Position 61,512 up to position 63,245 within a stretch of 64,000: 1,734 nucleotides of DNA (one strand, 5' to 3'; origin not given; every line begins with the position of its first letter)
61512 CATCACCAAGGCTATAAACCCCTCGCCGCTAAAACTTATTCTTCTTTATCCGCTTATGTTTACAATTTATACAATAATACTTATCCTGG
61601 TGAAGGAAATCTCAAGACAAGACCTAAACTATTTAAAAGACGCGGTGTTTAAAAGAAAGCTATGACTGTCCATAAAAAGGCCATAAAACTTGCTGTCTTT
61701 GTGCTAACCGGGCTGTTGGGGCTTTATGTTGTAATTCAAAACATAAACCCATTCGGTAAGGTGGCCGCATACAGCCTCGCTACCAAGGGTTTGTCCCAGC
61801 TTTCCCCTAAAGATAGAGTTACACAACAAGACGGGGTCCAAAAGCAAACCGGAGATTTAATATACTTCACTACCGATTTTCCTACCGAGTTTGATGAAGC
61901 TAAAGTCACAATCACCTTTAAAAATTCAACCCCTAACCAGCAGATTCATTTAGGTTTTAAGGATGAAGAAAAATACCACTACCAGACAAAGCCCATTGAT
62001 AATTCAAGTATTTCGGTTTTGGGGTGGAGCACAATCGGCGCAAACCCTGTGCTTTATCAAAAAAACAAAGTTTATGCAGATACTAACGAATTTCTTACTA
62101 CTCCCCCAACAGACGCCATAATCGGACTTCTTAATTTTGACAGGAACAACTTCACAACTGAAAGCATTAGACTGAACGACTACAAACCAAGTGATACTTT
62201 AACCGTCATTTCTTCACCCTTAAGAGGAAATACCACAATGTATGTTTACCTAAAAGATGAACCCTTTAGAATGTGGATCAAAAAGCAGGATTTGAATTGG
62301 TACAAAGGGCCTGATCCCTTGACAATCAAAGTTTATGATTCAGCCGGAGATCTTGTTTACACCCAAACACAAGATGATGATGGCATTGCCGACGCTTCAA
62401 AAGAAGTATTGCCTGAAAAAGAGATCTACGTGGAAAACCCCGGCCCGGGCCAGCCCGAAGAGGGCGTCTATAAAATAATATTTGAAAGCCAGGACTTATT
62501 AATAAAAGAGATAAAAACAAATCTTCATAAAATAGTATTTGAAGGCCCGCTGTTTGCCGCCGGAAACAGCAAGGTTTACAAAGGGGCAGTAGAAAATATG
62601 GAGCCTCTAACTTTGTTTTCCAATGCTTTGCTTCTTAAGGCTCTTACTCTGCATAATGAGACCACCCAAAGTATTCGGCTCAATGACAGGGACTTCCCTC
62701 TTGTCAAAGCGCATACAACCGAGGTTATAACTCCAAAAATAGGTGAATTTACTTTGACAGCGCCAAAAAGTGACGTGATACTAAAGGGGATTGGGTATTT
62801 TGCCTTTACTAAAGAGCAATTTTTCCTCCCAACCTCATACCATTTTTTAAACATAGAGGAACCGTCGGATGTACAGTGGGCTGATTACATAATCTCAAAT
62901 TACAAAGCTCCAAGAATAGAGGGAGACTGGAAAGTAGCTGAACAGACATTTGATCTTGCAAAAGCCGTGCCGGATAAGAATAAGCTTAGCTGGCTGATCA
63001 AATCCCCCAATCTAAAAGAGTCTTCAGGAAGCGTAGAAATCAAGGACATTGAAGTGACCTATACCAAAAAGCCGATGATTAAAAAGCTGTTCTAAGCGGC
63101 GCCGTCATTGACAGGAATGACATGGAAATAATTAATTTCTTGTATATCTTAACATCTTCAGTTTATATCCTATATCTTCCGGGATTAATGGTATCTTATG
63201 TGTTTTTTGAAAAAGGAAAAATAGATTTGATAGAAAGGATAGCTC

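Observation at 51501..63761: tRNA-Pro-linked gene cluster encoding a lipid-linked, extracytoplasmic glycosylation system (candidate surface protein or envelope glycosylation island)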

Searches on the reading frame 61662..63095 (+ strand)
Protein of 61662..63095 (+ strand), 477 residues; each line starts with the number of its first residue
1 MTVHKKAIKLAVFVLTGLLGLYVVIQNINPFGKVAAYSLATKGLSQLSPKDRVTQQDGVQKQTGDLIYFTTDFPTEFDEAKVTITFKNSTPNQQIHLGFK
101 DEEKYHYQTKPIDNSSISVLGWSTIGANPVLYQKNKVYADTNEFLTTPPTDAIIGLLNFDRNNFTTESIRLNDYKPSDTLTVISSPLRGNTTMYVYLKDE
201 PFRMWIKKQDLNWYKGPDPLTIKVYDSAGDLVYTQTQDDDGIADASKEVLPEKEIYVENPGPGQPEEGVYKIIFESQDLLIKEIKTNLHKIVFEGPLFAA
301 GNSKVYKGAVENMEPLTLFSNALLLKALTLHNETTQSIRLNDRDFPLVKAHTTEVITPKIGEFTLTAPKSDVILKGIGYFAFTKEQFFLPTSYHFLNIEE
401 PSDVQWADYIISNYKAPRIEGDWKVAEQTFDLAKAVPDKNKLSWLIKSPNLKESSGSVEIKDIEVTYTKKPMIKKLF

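Call 5: search_protein_families(library=pfam, proteins=[window:61662-63095:+], max_evalue=0.01)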
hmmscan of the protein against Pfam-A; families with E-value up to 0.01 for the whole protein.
window:61662-63095:+ (477 aa): 0 families

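Call 8: search_protein_families(library=ncbifam, proteins=[window:61662-63095:+], max_evalue=0.01)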
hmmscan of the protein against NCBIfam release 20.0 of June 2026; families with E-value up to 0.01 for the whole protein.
window:61662-63095:+ (477 aa): 0 families

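Call 11: find_encoding_contigs(protein=window:61662-63095:+, flank=10000, max_places=6)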
Protein window:61662-63095:+ (477 aa): 22 contigs read that carry it; 6 places shown.
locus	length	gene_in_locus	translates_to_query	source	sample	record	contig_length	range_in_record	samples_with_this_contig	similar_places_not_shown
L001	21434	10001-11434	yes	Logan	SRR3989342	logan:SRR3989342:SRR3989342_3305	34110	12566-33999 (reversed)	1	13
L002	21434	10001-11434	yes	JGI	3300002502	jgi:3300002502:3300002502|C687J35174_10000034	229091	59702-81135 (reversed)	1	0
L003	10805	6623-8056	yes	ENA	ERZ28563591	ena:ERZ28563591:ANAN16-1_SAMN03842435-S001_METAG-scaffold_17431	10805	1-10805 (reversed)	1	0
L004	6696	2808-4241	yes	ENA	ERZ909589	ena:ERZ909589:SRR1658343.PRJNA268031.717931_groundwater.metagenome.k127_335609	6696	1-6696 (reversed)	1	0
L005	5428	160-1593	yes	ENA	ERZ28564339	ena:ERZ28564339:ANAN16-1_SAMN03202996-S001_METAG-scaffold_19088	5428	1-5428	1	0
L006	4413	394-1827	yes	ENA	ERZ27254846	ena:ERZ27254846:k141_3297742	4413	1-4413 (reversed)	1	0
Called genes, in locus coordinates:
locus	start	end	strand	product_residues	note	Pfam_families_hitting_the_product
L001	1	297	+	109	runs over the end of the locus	PF00583:Acetyltransf_1, PF13527:Acetyltransf_9 (weak), PF13673:Acetyltransf_10, PF13508:Acetyltransf_7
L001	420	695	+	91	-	-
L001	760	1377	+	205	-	PF03848:TehB (weak), PF13489:Methyltransf_23 (weak), PF13847:Methyltransf_31 (weak), PF08241:Methyltransf_11, PF08242:Methyltransf_12, PF13649:Methyltransf_25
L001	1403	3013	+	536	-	PF13231:PMT_2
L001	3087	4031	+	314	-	PF00535:Glycos_transf_2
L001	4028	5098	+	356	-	PF13439:Glyco_transf_4, PF00534:Glycos_transf_1, PF13692:Glyco_trans_1_4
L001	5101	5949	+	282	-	PF01209:Ubie_methyltran, PF01728:FtsJ (weak), PF03848:TehB, PF13489:Methyltransf_23, PF08241:Methyltransf_11, PF08242:Methyltransf_12, PF13649:Methyltransf_25, PF13847:Methyltransf_31, +1 more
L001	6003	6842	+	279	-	PF00535:Glycos_transf_2, PF10111:Glyco_tranf_2_2 (weak)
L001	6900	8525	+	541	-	-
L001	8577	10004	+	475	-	PF01943:Polysacc_synt, PF13440:Polysacc_synt_3, PF03023:MurJ, PF01554:MatE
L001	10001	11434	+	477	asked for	-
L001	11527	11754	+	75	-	PF07760:DUF1616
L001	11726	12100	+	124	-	-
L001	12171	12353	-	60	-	-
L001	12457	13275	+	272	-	-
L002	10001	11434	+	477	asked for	-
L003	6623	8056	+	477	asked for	-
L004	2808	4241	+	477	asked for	-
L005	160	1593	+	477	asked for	-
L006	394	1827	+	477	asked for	-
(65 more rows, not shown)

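Call 23: search_solved_structures(query=window:61662-63095:+, max_evalue=10)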
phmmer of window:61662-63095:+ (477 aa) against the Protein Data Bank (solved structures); distinct sequences matched with E-value up to 10: 4.
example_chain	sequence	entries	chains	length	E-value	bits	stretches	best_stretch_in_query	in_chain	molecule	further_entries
4yga_B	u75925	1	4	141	0.85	11.4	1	147-199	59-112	VHH-1B7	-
9o9c_B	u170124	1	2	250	0.91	11.3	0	142-183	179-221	IL-18 Surrogate Cytokine Agonist DR3085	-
9yq4_C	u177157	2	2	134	2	10.1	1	148-199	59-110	nanobody Nb881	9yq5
8snd_C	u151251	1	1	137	2.2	10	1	148-199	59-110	Nanobody 881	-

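Call 27: find_homologous_proteins(query=window:61662-63095:+)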
Query window:61662-63095:+ (477 aa): 69 proteins with E <= 0.001 among 7310 candidates.
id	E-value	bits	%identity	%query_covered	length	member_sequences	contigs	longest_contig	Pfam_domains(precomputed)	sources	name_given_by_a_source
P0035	0.0e+0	1064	100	100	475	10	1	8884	-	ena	-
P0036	1.8e-135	470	48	97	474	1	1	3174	-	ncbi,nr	ncbi:MAG TPA: hypothetical protein VLI92_01865, partial [Candidatus Saccharimonadales bacterium]|nr:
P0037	3.2e-125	436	47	94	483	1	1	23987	-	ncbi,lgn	-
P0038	8.8e-123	428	43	99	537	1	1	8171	-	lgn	-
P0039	3.0e-122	427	45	95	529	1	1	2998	-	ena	-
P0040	1.2e-120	421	45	94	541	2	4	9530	-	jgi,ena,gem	-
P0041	2.6e-120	420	44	99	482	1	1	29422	-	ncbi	-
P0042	2.6e-120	420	45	97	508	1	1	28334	-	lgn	-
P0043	9.3e-120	418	45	97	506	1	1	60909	-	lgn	-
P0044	9.6e-119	415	45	97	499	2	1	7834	-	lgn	-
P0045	2.0e-118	414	44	96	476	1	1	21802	-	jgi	jgi:hypothetical protein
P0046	1.2e-116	408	45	97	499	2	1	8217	-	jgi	jgi:hypothetical protein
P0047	1.4e-116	408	43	97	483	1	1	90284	-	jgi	jgi:hypothetical protein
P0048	2.2e-116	407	43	97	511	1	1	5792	-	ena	-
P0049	5.8e-116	406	44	96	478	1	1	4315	-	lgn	-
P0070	5.4e-108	380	41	97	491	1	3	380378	-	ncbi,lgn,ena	ncbi:MAG: hypothetical protein AAB553_01655 [Patescibacteria group bacterium]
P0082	8.9e-104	366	40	72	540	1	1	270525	-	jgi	jgi:hypothetical protein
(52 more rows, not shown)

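Call 35: find_encoding_contigs(protein=P0070, flank=10000, max_places=1)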
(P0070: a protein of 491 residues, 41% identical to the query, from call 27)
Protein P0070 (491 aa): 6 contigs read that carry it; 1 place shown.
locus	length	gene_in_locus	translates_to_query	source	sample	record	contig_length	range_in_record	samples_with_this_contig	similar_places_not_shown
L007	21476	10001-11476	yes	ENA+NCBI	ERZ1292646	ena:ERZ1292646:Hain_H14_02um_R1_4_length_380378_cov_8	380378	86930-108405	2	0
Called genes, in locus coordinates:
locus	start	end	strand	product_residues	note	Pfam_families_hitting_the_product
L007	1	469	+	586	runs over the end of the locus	PF13091:PLDc_2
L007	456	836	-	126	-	PF00072:Response_reg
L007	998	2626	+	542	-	-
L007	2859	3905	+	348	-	PF00535:Glycos_transf_2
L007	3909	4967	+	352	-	PF13439:Glyco_transf_4 (faint), PF20706:GT4-conflict (faint), PF00534:Glycos_transf_1, PF13692:Glyco_trans_1_4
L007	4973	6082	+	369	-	PF13439:Glyco_transf_4, PF13579:Glyco_trans_4_4, PF20706:GT4-conflict, PF00534:Glycos_transf_1, PF13692:Glyco_trans_1_4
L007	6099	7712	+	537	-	PF13231:PMT_2 (weak)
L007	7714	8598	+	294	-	PF00535:Glycos_transf_2, PF10111:Glyco_tranf_2_2 (weak), PF13641:Glyco_tranf_2_3, PF13632:Glyco_trans_2_3 (weak)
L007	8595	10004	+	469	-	PF01943:Polysacc_synt, PF13440:Polysacc_synt_3, PF03023:MurJ, PF01554:MatE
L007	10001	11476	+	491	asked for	-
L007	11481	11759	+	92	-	PF07760:DUF1616 (weak)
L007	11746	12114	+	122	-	-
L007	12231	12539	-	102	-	-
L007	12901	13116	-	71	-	PF00403:HMA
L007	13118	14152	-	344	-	PF02683:DsbD_TM (faint), PF13386:DsbD_2, PF13473:Cupredoxin_1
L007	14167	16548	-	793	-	PF00403:HMA, PF00122:E1-E2_ATPase, PF00702:Hydrolase, PF08282:Hydrolase_3 (weak)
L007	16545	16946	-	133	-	PF13787:HXXEE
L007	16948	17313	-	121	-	PF13473:Cupredoxin_1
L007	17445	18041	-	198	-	PF13628:DUF4142, PF03713:DUF305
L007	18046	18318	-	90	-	PF02583:Trns_repr_metal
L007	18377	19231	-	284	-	PF05116:S6PP (faint), PF08282:Hydrolase_3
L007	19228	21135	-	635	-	-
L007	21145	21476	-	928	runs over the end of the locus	PF07517:SecA_DEAD, PF01043:SecA_PP_bind, PF21090:P-loop_SecA, PF07516:SecA_SW, PF02810:SEC-C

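Call 36: find_encoding_contigs(protein=P0047, flank=10000, max_places=1)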
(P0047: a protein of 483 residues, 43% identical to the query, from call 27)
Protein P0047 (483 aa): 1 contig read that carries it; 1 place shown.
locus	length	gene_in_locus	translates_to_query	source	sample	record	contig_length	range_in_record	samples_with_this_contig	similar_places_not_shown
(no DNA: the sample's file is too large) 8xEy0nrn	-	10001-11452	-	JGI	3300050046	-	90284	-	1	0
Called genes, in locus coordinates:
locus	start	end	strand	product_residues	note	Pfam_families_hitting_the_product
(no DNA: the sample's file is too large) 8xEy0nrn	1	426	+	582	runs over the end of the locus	PF13231:PMT_2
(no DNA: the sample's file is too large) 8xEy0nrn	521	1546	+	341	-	PF00535:Glycos_transf_2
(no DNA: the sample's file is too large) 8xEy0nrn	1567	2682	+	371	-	PF00534:Glycos_transf_1, PF13692:Glyco_trans_1_4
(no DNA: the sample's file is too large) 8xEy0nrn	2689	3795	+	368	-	PF13439:Glyco_transf_4, PF13579:Glyco_trans_4_4, PF20706:GT4-conflict, PF00534:Glycos_transf_1, PF13692:Glyco_trans_1_4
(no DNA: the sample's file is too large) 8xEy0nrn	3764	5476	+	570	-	-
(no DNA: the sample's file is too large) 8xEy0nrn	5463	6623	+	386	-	PF13439:Glyco_transf_4, PF20706:GT4-conflict, PF00534:Glycos_transf_1, PF13692:Glyco_trans_1_4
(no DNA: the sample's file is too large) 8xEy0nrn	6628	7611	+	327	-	PF00535:Glycos_transf_2, PF13641:Glyco_tranf_2_3 (weak)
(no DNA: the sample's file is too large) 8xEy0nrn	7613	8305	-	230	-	PF02353:CMAS (weak), PF03141:Methyltransf_29 (weak), PF13489:Methyltransf_23, PF07021:MetW, PF13847:Methyltransf_31, PF08241:Methyltransf_11, PF08242:Methyltransf_12, PF13649:Methyltransf_25, +2 more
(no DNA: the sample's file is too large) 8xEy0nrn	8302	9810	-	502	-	PF01943:Polysacc_synt, PF13440:Polysacc_synt_3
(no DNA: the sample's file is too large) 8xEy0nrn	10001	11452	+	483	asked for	-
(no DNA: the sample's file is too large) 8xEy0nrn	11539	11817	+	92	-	PF07760:DUF1616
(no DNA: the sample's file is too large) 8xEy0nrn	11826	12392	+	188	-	-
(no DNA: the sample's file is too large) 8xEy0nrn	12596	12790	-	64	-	-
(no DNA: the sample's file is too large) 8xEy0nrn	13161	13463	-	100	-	-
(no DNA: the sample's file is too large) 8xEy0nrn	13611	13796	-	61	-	-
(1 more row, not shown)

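Call 37: find_encoding_contigs(protein=P0082, flank=10000, max_places=1)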
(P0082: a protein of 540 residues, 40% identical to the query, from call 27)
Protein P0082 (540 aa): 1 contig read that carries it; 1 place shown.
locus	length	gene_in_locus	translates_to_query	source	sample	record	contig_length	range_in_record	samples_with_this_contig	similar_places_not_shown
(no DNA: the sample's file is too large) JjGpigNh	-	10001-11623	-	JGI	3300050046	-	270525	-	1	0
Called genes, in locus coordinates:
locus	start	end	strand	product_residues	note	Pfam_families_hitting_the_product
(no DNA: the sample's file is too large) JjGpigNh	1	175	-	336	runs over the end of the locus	-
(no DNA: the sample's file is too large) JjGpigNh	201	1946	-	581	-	PF22612:GH113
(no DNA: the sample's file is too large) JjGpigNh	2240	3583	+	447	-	PF13231:PMT_2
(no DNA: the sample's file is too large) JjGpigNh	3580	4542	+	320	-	PF00535:Glycos_transf_2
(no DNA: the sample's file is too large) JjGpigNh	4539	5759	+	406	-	PF13439:Glyco_transf_4, PF13477:Glyco_trans_4_2, PF13579:Glyco_trans_4_4 (weak), PF20706:GT4-conflict (weak), PF00534:Glycos_transf_1, PF13692:Glyco_trans_1_4, PF13524:Glyco_trans_1_2 (weak)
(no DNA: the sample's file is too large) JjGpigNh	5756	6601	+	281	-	PF00535:Glycos_transf_2, PF13641:Glyco_tranf_2_3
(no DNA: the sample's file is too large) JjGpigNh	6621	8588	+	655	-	-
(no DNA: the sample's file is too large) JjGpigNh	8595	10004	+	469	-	PF01943:Polysacc_synt, PF13440:Polysacc_synt_3, PF03023:MurJ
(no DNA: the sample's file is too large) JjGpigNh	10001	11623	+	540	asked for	-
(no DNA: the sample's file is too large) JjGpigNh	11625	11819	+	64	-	-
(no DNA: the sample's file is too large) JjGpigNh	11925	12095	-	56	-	-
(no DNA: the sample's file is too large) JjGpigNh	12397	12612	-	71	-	-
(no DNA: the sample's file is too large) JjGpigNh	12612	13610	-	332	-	-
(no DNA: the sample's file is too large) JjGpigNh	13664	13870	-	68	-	-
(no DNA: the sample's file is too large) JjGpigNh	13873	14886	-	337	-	-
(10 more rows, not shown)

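Call 39: predict_structure(alignment_id=A1)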
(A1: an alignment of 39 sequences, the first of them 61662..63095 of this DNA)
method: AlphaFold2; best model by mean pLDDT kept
length: 477 residues; sequences in the alignment: 39
mean_pLDDT: 91.3   pTM: 0.81
mean pLDDT of the five models: 91.3, 90.7, 90.6, 90.2, 89.3
residues with pLDDT >= 90: 347; 70-90: 125; 50-70: 5; < 50: 0
segments of 3 or more residues with pLDDT < 50: none
pLDDT, mean of each block of 10 residues (from residue 1): 83 91 80 89 90 91 96 91 94 92 91 82 89 94 93 92 86 94 95 96 96 87 94 92 85 93 87 93 97 94 87 91 94 94 94 92 93 93 96 90 91 91 94 94 96 92 95 71
secondary structure, 60 per line:
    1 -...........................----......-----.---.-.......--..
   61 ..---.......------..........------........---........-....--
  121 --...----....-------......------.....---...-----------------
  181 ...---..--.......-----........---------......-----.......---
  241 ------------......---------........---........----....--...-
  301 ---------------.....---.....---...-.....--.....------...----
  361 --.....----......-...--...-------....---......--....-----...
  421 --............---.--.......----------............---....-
elements in order: H2-28 E33-38 E53-56 E59-62 E66-72 E79-88 E95-102 E106-113 H115-118 E123-125 E130-133 H141-146 E153-157 E181-183 E191-197 E203-210 E220-225 E231-237 E253-258 E268-275 E279-286 E291-294 E297-299 E316-320 E324-328 E336-340 E343-347 E354-356 E363-367 E372-377 E379-381 E394-397 H401-406 E409-412 E418-420 E423-431 E441-447 E458-469 H473-476

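Call 53: find_related_loci(query=A1, collection=genome_contigs, flank=10000)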
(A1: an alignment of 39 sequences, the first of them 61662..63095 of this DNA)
Query A1 (477 aa) in genome_contigs; peptide patterns used: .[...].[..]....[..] (x = any residue, [..] = any of these).
60 stretches matched a pattern; 43 encode a relative of the query (tblastn E <= 1e-3); 43 distinct loci.
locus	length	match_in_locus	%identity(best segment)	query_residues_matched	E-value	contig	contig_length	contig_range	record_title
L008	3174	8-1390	48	11-465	5e-140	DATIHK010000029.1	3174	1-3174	MAG TPA_asm: Candidatus Saccharimonadales bacterium isolate SMAG_U15636 k141_436811, whole genome shotgun sequence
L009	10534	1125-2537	43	10-473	1e-122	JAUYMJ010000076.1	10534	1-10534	MAG: bacterium isolate C24_metabat.bin.81 C24_k141_1087401, whole genome shotgun sequence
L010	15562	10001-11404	44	12-476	8e-122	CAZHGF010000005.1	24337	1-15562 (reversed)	MAG TPA_asm: uncultured Gammaproteobacteria bacterium isolate binchicken_co134_1283 genome assembly, contig: NODE_4280_l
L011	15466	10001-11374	43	10-470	4e-117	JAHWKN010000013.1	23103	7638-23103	MAG: Candidatus Parcubacteria bacterium isolate 0813_bin18 NODE_13_length_23103_cov_6.013014, whole genome shotgun seque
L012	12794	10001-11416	40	1-469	1e-114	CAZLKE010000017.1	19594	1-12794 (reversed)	MAG TPA_asm: uncultured Gammaproteobacteria bacterium isolate SRP050083_co1_414 genome assembly, contig: NODE_1092_lengt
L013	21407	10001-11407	41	10-471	2e-113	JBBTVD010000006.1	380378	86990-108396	MAG: Patescibacteria group bacterium isolate H14-bin010_1 H14_bin010_1_000000000006, whole genome shotgun sequence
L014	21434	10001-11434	40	1-474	1e-108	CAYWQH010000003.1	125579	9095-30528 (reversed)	MAG TPA_asm: uncultured Candidatus Saccharibacteria bacterium isolate SRP200132_co1_766 genome assembly, contig: NODE_12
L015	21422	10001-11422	39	1-474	6e-108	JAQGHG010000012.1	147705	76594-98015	MAG: Patescibacteria group bacterium isolate RYN_427 scaffold_2910433, whole genome shotgun sequence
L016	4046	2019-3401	38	10-470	1e-99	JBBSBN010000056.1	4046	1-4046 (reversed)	MAG: Candidatus Saccharimonadia bacterium isolate La6_metabat2.143 La6_metabat2.143_K_913748_L_4046_cov_8.0000, whole ge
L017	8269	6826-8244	40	8-474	1e-111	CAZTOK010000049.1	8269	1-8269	MAG TPA_asm: uncultured Candidatus Saccharibacteria bacterium isolate SRP200132_co1_475 genome assembly, contig: NODE_15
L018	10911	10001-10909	47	10-306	1e-81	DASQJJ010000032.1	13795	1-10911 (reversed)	MAG TPA_asm: Candidatus Eisenbacteria bacterium isolate SMAG_U11883 k141_1882424, whole genome shotgun sequence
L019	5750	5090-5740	41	6-218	7e-51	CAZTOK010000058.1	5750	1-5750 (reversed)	MAG TPA_asm: uncultured Candidatus Saccharibacteria bacterium isolate SRP200132_co1_475 genome assembly, contig: NODE_26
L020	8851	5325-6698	28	8-469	5e-42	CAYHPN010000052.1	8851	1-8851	MAG TPA_asm: Candidatus Woesearchaeota archaeon isolate ERP119705_co14_220 genome assembly, contig: NODE_11964_length_88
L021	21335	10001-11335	30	4-451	4e-40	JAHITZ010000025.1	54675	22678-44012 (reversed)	MAG: Nanoarchaeota archaeon isolate MM_PC_MetaG.mb.229 MM_PC_MetaG.mb.229_k141_501750, whole genome shotgun sequence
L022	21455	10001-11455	40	1-477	2e-110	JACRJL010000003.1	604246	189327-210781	MAG: Candidatus Roizmanbacteria bacterium isolate NC_groundwater_1828_Pr3_B-0.1um_37_28 SR-2_scaffold_141_2534256, whole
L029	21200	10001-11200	26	65-465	1e-30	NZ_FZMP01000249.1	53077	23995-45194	Candidatus Methanoperedens nitroreducens isolate Mnv1, whole genome shotgun sequence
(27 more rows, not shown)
